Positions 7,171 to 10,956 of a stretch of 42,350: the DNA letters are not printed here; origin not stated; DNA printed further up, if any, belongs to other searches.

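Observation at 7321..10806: Orphan giant VirB6/TrbL-like lipoprotein wedged between bamA and the hook gene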

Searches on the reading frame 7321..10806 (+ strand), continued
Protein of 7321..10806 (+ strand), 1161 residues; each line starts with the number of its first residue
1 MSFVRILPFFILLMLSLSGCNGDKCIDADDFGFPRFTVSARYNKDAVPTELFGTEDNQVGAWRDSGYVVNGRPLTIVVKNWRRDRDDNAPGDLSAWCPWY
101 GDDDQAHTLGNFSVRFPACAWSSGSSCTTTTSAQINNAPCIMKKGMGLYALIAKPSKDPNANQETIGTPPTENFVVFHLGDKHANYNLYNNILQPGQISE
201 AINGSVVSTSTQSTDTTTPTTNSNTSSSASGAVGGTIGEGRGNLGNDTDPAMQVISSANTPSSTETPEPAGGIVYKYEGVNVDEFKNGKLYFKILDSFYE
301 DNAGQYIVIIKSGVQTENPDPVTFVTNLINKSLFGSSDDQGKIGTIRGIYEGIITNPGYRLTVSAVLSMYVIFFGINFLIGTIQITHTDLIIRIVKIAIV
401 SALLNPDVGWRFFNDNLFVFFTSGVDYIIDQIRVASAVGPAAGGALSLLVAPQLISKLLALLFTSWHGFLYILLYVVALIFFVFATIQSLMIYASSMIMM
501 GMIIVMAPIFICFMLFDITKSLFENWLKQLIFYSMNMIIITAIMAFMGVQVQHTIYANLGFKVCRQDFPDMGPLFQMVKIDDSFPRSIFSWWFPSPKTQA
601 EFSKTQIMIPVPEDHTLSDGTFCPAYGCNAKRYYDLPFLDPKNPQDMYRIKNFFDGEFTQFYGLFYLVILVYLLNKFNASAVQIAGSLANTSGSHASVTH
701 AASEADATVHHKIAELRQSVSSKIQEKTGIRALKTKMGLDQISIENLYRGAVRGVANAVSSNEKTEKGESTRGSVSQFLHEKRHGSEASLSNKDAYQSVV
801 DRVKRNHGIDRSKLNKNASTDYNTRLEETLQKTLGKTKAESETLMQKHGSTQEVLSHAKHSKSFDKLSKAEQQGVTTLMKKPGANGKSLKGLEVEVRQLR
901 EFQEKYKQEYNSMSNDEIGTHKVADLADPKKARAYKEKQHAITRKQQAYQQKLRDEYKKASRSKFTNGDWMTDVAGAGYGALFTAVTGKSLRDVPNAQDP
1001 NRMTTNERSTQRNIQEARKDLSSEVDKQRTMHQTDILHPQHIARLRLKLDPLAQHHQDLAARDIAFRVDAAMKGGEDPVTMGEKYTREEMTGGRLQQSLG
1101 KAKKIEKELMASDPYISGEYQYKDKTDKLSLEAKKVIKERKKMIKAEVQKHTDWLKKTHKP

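Call 14: find_related_loci(query=A1, collection=genome_contigs, flank=10000)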
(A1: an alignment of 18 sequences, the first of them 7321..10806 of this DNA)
Query A1 (1161 aa) in genome_contigs; peptide patterns used: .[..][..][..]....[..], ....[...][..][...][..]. (x = any residue, [..] = any of these).
600 stretches matched a pattern (row limit reached: there are more); 53 encode a relative of the query (tblastn E <= 1e-3); 51 distinct loci.
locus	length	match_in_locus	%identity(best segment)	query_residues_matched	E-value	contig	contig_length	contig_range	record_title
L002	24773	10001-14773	34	19-1150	0e+0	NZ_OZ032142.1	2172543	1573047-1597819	Rickettsia endosymbiont of Polydrusus tereticollis isolate 54719 chromosome 1, complete sequence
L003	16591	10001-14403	32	19-1147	9e-176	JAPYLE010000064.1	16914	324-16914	MAG: Rickettsia endosymbiont of Ixodes persulcatus isolate IrW_S20.002 c_000000020143, whole genome shotgun sequence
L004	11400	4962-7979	33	18-1117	7e-171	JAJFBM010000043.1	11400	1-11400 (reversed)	MAG: Rickettsiaceae bacterium isolate C_No_T20_A_bin.27 scaffold_7099, whole genome shotgun sequence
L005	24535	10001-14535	32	10-1119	5e-171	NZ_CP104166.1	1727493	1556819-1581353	Candidatus Megaera polyxenophila isolate SAG 25.80_endo chromosome, complete genome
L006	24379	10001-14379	37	6-1153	8e-169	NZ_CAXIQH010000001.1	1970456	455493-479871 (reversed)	Candidatus Tisiphia endosymbiont of Hybos culiciformis isolate 7aaabb90-f0ff-48fe-a48c-b7b9c79a14a1 ptg000006l, whole ge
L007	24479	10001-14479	32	19-1147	6e-168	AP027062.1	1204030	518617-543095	Candidatus Rickettsia kotlanii HM-2 DNA, complete genome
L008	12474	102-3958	35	11-1141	2e-164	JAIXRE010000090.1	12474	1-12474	MAG: Rickettsiaceae bacterium isolate C4_MAG_00054 pond_C4_MAG_00054_000000000018, whole genome shotgun sequence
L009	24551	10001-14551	35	10-1122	0e+0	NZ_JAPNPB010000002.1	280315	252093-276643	Rickettsia endosymbiont of Halotydeus destructor isolate MaVIC_2019 2, whole genome shotgun sequence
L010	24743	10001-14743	34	9-1157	2e-159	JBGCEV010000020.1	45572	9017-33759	MAG: Rickettsiaceae bacterium isolate SGMAG-38 contig20, whole genome shotgun sequence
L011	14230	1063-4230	34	6-1140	2e-158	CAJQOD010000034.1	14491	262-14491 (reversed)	MAG: uncultured Rickettsiaceae bacterium isolate 10_20180508_Bin_154_1 genome assembly, contig: c_000009220831, whole ge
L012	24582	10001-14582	36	10-1153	2e-158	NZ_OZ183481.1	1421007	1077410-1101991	Candidatus Tisiphia endosymbiont of Nemotelus uliginosus isolate bfb7841a-240b-4c34-bc6c-d4ad7471d104 chromosome 1, comp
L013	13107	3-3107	34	76-1148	1e-158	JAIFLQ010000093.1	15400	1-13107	MAG: Rickettsia sp. isolate bin_208 scaffold_7982, whole genome shotgun sequence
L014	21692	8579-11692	34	9-1127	9e-156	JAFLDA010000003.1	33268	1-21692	MAG: Rickettsiales bacterium isolate UWPOB_RICK2 gnl_X_FCFMKKHF_3, whole genome shotgun sequence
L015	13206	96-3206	34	9-1127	3e-155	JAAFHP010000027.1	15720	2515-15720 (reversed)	MAG: Alphaproteobacteria bacterium isolate bin72.metabat.ball.175 WN_Alphaproteobacteria_4_scaffold_27, whole genome sho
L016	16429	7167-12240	34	11-1127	4e-153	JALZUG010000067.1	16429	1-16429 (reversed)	MAG: Rickettsiaceae bacterium isolate g1_MAG_00005 g1_MAG_00005_000000000067, whole genome shotgun sequence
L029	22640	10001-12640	30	11-890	2e-111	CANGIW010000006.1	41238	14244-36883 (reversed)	MAG: Rickettsiales bacterium isolate Jr-7aug17-249 genome assembly, contig: Jr-7aug17-249.fna-C6, whole genome shotgun s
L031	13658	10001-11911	34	9-710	6e-76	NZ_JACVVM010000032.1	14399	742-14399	Candidatus Sarmatiella mevalonica strain WO2 Sarmatiella_contig032, whole genome shotgun sequence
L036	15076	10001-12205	25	18-880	3e-50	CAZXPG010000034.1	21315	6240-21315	MAG TPA_asm: uncultured Rickettsiales bacterium isolate SRP329715_co2_363 genome assembly, contig: NODE_4894_length_2131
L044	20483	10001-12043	28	7-737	5e-37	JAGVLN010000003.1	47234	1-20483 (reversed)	MAG: Rickettsiales bacterium isolate SW_16 c_000000011629, whole genome shotgun sequence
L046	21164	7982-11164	27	286-577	2e-30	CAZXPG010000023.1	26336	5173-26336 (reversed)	MAG TPA_asm: uncultured Rickettsiales bacterium isolate SRP329715_co2_363 genome assembly, contig: NODE_3757_length_2633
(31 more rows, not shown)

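Call 23: find_encoding_contigs(protein=P0061, flank=10000, max_places=2)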
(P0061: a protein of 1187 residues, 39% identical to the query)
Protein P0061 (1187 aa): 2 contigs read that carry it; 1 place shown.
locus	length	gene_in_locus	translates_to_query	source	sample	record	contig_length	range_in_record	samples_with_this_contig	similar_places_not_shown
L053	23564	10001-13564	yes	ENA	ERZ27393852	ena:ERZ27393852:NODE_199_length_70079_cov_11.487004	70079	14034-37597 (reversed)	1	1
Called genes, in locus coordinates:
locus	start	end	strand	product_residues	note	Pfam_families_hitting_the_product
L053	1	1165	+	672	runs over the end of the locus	PF00111:Fer2, PF13510:Fer2_4, PF10588:NADH-G_4Fe-4S_3, PF22117:Fer4_Nqo3, PF22151:Fer4_NDSU1, PF00384:Molybdopterin, PF09326:NADH_dhqG_C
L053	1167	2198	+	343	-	PF00146:NADHdh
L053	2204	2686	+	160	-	PF13183:Fer4_8 (faint), PF13534:Fer4_17 (faint), PF12797:Fer4_2 (faint), PF13187:Fer4_9, PF13237:Fer4_10 (weak), PF14697:Fer4_21 (weak), PF12838:Fer4_7, PF00037:Fer4, +3 more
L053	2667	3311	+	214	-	PF00499:Oxidored_q3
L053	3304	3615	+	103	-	PF00420:Oxidored_q2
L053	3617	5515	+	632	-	PF00662:Proton_antipo_N, PF00361:Proton_antipo_M, PF06455:NADH5_C (weak)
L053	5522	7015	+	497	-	PF00361:Proton_antipo_M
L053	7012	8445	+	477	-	PF00361:Proton_antipo_M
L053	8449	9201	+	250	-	PF03099:BPL_LplA_LipB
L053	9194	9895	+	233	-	PF00588:SpoU_methylase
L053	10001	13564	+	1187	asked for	PF04610:TrbL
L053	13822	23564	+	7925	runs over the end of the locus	?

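Call 25: search_solved_structures(query=A1, max_evalue=1)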
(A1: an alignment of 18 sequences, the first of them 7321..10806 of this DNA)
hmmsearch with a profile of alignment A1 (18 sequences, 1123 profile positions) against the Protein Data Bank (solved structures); distinct sequences matched with E-value up to 1: 12.
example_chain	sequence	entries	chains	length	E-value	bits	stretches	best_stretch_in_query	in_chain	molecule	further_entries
6uxv_C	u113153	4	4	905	0.00037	21.8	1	700-833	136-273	SWI/SNF chromatin-remodeling complex subunit SNF5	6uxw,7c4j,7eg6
7egm_C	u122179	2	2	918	0.00042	21.7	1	700-833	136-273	SWI/SNF chromatin-remodeling complex subunit SNF5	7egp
6z1p_Bp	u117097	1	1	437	0.022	15.9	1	861-1055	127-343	30S ribosomal protein S16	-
9dso_A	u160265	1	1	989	0.13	13.4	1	865-1065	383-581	5'-3' exoribonuclease 2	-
8q6v_B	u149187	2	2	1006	0.13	13.4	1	865-1065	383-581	5'-3' exoribonuclease 2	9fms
8jch_M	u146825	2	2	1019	0.14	13.3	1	865-1065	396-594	5'-3' exoribonuclease 2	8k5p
9y6s_8B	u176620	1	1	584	0.2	12.8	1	671-905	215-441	Dynein regulatory complex subunit 2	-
9fvd_B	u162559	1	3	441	0.21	12.7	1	771-861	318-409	Nucleoprotein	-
8jp4_A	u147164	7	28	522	0.29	12.2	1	742-865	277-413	Protein ERGIC-53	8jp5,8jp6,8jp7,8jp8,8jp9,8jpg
8bd7_L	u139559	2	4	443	0.55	11.3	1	760-920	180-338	Clusterin-associated protein 1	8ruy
9if7_LR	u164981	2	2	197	0.6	11.2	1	797-861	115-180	CWF21 domain-containing protein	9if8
4hse_A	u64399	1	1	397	0.95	10.5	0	885-981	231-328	Chaperone protein ClpB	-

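Call 36: search_protein_families(library=pfam, proteins=[L014:7985-8437:+, L014:7207-7992:+, L029:8960-9472:+, L031:8963-9961:+, L031:6921-8963:+, L044:8508-9818:+, L044:7513-8418:+, L036:8789-9772:+, L036:7277-8746:+, L004:1914-4619:-], max_evalue=0.0001)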
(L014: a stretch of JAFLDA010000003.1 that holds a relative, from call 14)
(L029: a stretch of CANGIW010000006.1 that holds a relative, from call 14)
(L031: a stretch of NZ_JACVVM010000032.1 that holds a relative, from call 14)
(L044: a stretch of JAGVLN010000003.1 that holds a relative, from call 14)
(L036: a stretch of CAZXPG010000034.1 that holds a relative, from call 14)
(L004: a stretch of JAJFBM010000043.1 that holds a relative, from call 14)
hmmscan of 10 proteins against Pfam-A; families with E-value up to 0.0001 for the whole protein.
L014:7985-8437:+ (150 aa): 1 family
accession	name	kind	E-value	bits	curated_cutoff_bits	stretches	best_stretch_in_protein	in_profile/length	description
PF19834.4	DUF6314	-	3.5e-22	79.7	23.1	1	17-147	1-129/131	Family of unknown function (DUF6314)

L014:7207-7992:+ (261 aa): 1 family
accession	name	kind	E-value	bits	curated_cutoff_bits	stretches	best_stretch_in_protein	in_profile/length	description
PF03372.29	Exo_endo_phos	-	2.7e-25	89.8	24.5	1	6-253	1-225/225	Endonuclease/Exonuclease/phosphatase family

L029:8960-9472:+ (170 aa): 0 families

L031:8963-9961:+ (332 aa): 1 family
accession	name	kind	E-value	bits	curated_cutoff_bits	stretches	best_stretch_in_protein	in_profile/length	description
PF00146.26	NADHdh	-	1.7e-121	405.7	27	1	13-321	2-297/298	NADH dehydrogenase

L031:6921-8963:+ (680 aa): 6 families
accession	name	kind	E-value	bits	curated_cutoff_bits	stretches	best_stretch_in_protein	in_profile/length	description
PF00384.28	Molybdopterin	-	8.8e-51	173.4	24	1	269-600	1-350/353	Molybdopterin oxidoreductase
PF22117.2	Fer4_Nqo3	-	2.1e-33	114.8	27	1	137-203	1-67/67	NADH-quinone oxidoreductase subunit 3, ferredoxin-like domain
PF13510.11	Fer2_4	-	1e-16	61.2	22.8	1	2-77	3-81/82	2Fe-2S iron-sulfur cluster binding domain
PF22151.2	Fer4_NDSU1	-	2.6e-16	59.3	23.8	1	217-262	2-50/51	NADH-ubiquinone oxidoreductase NDSU1/NuoG-like, 4Fe-4S domain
PF10588.14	NADH-G_4Fe-4S_3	-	2.4e-15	56.2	27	1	84-122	1-39/40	NADH-ubiquinone oxidoreductase-G iron-sulfur binding region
PF00111.32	Fer2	-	3.5e-06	27.3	21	1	6-55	2-49/77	2Fe-2S iron-sulfur cluster binding domain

L044:8508-9818:+ (436 aa): 1 family
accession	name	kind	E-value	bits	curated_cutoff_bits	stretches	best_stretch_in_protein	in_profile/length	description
PF01235.23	Na_Ala_symp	-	7.2e-61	207.1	24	1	58-431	6-371/392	Sodium:alanine symporter family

L044:7513-8418:+ (301 aa): 1 family
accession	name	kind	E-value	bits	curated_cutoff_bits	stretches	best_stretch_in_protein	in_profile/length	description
PF11004.14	Kdo_hydroxy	-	1.4e-105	352.9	25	1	27-300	3-275/275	3-deoxy-D-manno-oct-2-ulosonic acid (Kdo) hydroxylase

L036:8789-9772:+ (327 aa): 2 families
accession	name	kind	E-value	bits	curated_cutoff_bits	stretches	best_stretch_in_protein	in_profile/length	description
PF02729.26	OTCace_N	-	1.6e-42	145.5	29.9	1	11-152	2-147/148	Aspartate/ornithine carbamoyltransferase, carbamoyl-P binding domain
PF00185.30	OTCace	-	1.2e-24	87.6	29.4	1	160-306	2-156/157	Aspartate/ornithine carbamoyltransferase, Asp/Orn binding domain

L036:7277-8746:+ (489 aa): 4 families
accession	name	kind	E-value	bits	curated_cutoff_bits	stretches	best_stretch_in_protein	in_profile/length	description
PF00478.31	IMPDH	-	6.8e-162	538.7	25.6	1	8-474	1-345/345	IMP dehydrogenase / GMP reductase domain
PF00571.33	CBS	-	9.9e-22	77.5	24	2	96-142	8-53/57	CBS domain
PF03060.21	NMO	-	4.3e-10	39.9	28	1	265-372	130-233/331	Nitronate monooxygenase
PF01070.24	FMN_dh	-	1.4e-05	24.8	24.9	1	271-362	219-303/350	FMN-dependent dehydrogenase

L004:1914-4619:- (901 aa): 2 families
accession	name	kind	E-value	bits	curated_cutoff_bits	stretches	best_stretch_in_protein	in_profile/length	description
PF00521.26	DNA_topoisoIV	-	8.1e-163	542.7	31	1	16-479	1-431/432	DNA gyrase/topoisomerase IV, subunit A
PF03989.18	DNA_gyraseA_C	-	6.1e-62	205.3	27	6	511-556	1-46/48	DNA gyrase C-terminal domain, beta-propeller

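Call 38: predict_structure(alignment_id=A1)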
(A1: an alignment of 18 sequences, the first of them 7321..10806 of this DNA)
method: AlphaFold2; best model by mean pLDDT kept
length: 1161 residues; sequences in the alignment: 18
mean_pLDDT: 66.6   pTM: 0.47
mean pLDDT of the five models: 66.6, 66.2, 63.4, 61.9, 59.9
residues with pLDDT >= 90: 40; 70-90: 627; 50-70: 189; < 50: 305
segments of 3 or more residues with pLDDT < 50: 1-3, 16-20, 53-57, 88-110, 124-145, 191-265, 301-303, 578-584, 688-783, 915-943, 957-988
pLDDT, mean of each block of 10 residues (from residue 1): 52 50 72 75 59 52 86 80 49 37 46 52 47 44 59 90 81 82 57 34 27 28 27 30 29 27 51 77 87 67 65 77 78 68 76 82 79 75 67 78 76 75 79 69 72 85 81 86 83 82 79 65 74 80 82 86 73 50 52 79 82 80 83 87 88 85 80 74 54 40 44 41 39 39 35 33 31 39 53 68 80 79 82 77 73 82 81 81 75 82 82 49 36 41 52 52 38 39 44 60 78 82 84 83 85 88 91 83 85 86 90 82 77 88 92 86 55
secondary structure, 60 per line:
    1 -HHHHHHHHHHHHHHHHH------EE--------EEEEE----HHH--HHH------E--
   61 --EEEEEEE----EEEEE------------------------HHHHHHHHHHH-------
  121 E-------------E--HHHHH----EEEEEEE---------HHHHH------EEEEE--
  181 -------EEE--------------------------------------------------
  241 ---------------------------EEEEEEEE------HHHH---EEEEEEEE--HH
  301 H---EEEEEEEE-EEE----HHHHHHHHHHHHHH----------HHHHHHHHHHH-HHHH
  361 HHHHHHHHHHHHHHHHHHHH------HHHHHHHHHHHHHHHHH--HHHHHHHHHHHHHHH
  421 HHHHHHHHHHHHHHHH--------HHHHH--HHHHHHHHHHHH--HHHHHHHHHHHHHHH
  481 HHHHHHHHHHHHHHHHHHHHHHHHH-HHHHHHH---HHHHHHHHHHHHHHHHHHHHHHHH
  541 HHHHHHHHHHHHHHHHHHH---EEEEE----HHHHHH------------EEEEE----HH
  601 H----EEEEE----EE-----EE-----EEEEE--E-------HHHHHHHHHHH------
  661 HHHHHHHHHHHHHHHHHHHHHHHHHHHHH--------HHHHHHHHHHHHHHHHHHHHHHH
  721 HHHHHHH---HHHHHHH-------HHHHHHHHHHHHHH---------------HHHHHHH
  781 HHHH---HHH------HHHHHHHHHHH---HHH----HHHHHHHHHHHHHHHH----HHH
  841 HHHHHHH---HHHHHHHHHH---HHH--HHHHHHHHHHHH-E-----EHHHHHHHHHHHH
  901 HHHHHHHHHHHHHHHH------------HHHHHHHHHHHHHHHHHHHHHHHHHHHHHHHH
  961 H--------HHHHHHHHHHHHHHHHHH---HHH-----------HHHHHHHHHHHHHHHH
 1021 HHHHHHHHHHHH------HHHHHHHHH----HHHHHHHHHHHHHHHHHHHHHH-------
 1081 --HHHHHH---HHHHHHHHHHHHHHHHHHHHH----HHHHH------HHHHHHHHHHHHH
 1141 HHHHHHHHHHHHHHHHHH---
elements in order (helices of 4 or more, strands of 3 or more residues): H2-18 E35-39 E63-69 E74-78 H103-113 H138-142 E147-153 H163-167 E174-178 E188-190 E268-275 H282-285 E289-296 E305-312 E314-316 H321-334 H345-355 H357-380 H387-403 H406-436 H445-449 H452-463 H466-505 H507-513 H517-559 E563-567 H572-577 E590-594 E606-610 E629-633 H644-654 H661-689 H698-727 H731-737 H745-758 H774-784 H797-807 H818-833 H838-847 H851-860 H869-880 H889-916 H929-961 H970-987 H1005-1032 H1039-1047 H1052-1073 H1083-1088 H1092-1112 H1117-1121 H1128-1158
